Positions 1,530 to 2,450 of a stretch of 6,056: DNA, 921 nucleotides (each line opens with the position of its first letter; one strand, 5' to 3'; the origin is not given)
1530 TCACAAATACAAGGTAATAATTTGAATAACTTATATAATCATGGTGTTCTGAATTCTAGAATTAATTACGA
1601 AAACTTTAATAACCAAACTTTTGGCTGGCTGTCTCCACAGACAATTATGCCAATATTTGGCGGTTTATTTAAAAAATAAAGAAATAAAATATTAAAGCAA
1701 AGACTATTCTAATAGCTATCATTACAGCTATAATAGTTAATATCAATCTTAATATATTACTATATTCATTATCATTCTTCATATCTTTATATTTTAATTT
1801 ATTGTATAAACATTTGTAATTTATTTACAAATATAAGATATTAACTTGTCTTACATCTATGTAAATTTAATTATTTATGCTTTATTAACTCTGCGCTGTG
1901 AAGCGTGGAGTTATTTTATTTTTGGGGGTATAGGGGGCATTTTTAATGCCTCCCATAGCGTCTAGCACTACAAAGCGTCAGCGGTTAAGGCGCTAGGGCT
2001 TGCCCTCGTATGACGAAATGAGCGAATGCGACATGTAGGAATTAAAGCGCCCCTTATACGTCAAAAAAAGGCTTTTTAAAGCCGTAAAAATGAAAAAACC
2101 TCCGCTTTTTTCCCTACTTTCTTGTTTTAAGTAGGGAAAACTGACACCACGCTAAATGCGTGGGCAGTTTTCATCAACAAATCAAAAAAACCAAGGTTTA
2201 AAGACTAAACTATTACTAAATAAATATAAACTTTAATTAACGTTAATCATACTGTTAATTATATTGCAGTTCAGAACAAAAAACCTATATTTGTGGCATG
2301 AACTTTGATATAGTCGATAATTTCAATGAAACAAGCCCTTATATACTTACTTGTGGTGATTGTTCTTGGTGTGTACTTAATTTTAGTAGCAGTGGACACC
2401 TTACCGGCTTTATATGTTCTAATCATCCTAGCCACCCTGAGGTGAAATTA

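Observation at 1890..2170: GC-rich, hairpin-dense non-coding island in an otherwise AT-rich microvirus genome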

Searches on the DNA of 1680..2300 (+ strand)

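Call 9: search_dna_similar(query=window:1680-2300:+, collection=phages, mode=distant, max_rows=30, max_evalue=0.01)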
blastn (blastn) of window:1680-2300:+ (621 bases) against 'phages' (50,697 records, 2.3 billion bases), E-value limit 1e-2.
Records with a match: 9; places in all: 9; records where one place covers at least 80% of the query: 2.
Best place of each record, by identity: 80-90% 5; 60-80% 4.
By first word of the organism name: Microviridae 5; Microvirus 4.
By host as written in the record: Homo sapiens 6; - 3.
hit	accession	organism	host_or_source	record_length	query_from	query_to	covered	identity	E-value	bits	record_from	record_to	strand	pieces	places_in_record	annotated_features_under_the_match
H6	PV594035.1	Microviridae sp.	Homo sapiens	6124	99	621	84%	87.3%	5e-179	633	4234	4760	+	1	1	none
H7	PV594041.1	Microviridae sp.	Homo sapiens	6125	99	621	84%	86.4%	2e-171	607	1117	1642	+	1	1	none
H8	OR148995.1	Microvirus D_HF4_150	Homo sapiens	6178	106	585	54%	78.9%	5e-47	253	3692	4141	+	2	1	none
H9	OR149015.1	Microvirus D_HF38_28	Homo sapiens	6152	107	390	46%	77.9%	6e-52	210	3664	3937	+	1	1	none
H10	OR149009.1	Microvirus D_HF7_11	Homo sapiens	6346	191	377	30%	79.3%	6e-33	148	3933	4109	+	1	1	none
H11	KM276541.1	Microviridae IME-16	-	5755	242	310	11%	81.2%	3e-5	56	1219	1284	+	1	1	none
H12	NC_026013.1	Microviridae IME-16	-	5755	242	310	11%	81.2%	3e-5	56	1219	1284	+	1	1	none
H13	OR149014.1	Microvirus D_HF36_482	Homo sapiens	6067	246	310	10%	76.9%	4e-3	48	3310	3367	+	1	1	none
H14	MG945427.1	Microviridae sp.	pig feces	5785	241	289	8%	83.7%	1e-3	50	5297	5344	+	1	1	none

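Call 10: get_annotated_region(hit=H8, flank=1500)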
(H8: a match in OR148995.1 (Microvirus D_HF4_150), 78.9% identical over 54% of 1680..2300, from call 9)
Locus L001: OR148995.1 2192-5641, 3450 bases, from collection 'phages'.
description: Microvirus D_HF4_150, complete genome.
organism: Microvirus D_HF4_150 (NCBI taxid 3071175)
taxonomy: Viruses; Monodnaviria; Sangervirae; Phixviricota; Malgrandaviricetes; Petitvirales; Microviridae
host: Homo sapiens; source: saliva (passive drool collection); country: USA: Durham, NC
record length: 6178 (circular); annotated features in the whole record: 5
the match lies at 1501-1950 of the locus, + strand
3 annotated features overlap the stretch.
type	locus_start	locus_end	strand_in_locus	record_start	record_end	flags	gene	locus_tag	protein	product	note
CDS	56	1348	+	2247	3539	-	-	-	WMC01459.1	DNA pilot protein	-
CDS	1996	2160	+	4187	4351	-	-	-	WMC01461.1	hypothetical protein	-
CDS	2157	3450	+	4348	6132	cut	-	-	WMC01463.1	replication initiator protein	-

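Call 11: get_annotated_region(hit=H9, flank=1500)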
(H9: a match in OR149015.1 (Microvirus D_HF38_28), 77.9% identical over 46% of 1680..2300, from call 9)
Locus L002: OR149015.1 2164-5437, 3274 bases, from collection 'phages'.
description: Microvirus D_HF38_28, complete genome.
organism: Microvirus D_HF38_28 (NCBI taxid 3071168)
taxonomy: Viruses; Monodnaviria; Sangervirae; Phixviricota; Malgrandaviricetes; Petitvirales; Microviridae
host: Homo sapiens; source: saliva (passive drool collection); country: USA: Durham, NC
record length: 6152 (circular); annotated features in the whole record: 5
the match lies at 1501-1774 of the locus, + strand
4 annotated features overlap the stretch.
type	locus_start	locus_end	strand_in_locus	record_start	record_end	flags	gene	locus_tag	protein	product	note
CDS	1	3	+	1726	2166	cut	-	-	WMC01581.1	hypothetical protein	-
CDS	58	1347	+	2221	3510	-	-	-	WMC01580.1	DNA pilot protein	-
CDS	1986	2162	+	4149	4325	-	-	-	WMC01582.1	hypothetical protein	-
CDS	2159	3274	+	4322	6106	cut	-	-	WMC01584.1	replication initiator protein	-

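Call 12: get_annotated_region(hit=H10, flank=1500)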
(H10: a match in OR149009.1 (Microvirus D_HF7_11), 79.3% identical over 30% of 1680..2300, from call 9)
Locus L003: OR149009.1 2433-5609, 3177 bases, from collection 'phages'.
description: Microvirus D_HF7_11, complete genome.
organism: Microvirus D_HF7_11 (NCBI taxid 3071189)
taxonomy: Viruses; Monodnaviria; Sangervirae; Phixviricota; Malgrandaviricetes; Petitvirales; Microviridae
host: Homo sapiens; source: saliva (passive drool collection); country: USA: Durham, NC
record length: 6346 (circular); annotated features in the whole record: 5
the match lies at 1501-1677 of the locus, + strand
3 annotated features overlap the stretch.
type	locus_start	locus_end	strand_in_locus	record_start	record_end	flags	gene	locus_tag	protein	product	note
CDS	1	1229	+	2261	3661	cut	-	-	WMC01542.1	DNA pilot protein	-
CDS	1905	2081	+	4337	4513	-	-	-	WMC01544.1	hypothetical protein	-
CDS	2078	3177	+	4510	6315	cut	-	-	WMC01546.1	replication initiator protein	-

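Call 13: get_annotated_region(hit=H11, flank=1500)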
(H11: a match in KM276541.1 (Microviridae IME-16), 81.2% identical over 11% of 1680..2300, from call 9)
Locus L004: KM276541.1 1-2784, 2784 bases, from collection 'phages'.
description: Microviridae IME-16, complete sequence.
organism: Microviridae IME-16 (NCBI taxid 1544364)
taxonomy: Viruses; Monodnaviria; Sangervirae; Phixviricota; Malgrandaviricetes; Petitvirales; Microviridae
host: -; source: -; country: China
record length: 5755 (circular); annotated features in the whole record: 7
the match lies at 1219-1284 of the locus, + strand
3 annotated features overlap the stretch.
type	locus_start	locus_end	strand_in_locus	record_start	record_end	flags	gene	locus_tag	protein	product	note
CDS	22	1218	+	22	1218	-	-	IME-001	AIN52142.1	M16p1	-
CDS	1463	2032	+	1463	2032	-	-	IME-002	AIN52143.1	replication initiator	-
CDS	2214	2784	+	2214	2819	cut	-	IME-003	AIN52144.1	M16p3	-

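Call 14: get_annotated_region(hit=H13, flank=1500)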
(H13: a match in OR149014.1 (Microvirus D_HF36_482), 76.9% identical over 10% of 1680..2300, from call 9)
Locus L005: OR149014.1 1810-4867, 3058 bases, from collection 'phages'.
description: Microvirus D_HF36_482, complete genome.
organism: Microvirus D_HF36_482 (NCBI taxid 3071167)
taxonomy: Viruses; Monodnaviria; Sangervirae; Phixviricota; Malgrandaviricetes; Petitvirales; Microviridae
host: Homo sapiens; source: saliva (passive drool collection); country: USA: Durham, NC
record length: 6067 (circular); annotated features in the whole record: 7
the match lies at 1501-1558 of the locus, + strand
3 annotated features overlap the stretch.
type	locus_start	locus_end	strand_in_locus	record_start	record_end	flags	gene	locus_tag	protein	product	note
CDS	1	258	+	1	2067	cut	-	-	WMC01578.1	major capsid protein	-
CDS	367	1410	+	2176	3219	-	-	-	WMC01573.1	DNA pilot protein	-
CDS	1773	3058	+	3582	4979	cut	-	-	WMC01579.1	replication initiator protein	-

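Call 15: get_annotated_region(hit=H14, flank=1500)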
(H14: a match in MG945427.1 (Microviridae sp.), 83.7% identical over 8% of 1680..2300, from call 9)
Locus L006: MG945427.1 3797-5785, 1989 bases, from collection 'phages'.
description: UNVERIFIED: Microviridae sp. isolate 4457-1801, complete genome.
organism: Microviridae sp. (NCBI taxid 2202644)
taxonomy: Viruses; Monodnaviria; Sangervirae; Phixviricota; Malgrandaviricetes; Petitvirales; Microviridae
host: -; source: pig feces; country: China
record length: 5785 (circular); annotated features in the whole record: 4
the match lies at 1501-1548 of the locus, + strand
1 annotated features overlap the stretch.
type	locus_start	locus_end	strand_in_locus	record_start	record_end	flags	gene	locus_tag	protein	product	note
misc_feature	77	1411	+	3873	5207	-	-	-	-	-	similar to VP2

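Call 16: get_annotated_region(hit=H6, flank=1500)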
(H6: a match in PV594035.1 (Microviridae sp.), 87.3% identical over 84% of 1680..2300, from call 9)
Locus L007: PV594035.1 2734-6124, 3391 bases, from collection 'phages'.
description: Microviridae sp. isolate micro-40521, partial genome.
organism: Microviridae sp. (NCBI taxid 2202644)
taxonomy: Viruses; Monodnaviria; Sangervirae; Phixviricota; Malgrandaviricetes; Petitvirales; Microviridae
host: Homo sapiens; source: nasopharyngeal swab; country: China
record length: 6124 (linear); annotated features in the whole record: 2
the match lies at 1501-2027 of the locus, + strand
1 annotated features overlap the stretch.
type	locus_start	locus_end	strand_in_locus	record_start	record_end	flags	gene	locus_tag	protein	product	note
CDS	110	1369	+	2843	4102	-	-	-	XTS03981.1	hypothetical protein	-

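Call 17: get_annotated_region(hit=H7, flank=1500)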
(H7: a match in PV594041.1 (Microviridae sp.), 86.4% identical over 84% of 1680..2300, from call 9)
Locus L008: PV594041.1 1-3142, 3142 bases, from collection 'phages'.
description: Microviridae sp. isolate micro-11564, partial genome.
organism: Microviridae sp. (NCBI taxid 2202644)
taxonomy: Viruses; Monodnaviria; Sangervirae; Phixviricota; Malgrandaviricetes; Petitvirales; Microviridae
host: Homo sapiens; source: nasopharyngeal swab; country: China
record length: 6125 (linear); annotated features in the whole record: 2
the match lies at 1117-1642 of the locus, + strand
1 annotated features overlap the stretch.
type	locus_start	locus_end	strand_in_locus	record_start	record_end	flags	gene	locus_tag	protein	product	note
CDS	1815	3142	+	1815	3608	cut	-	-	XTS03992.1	replication-associated protein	-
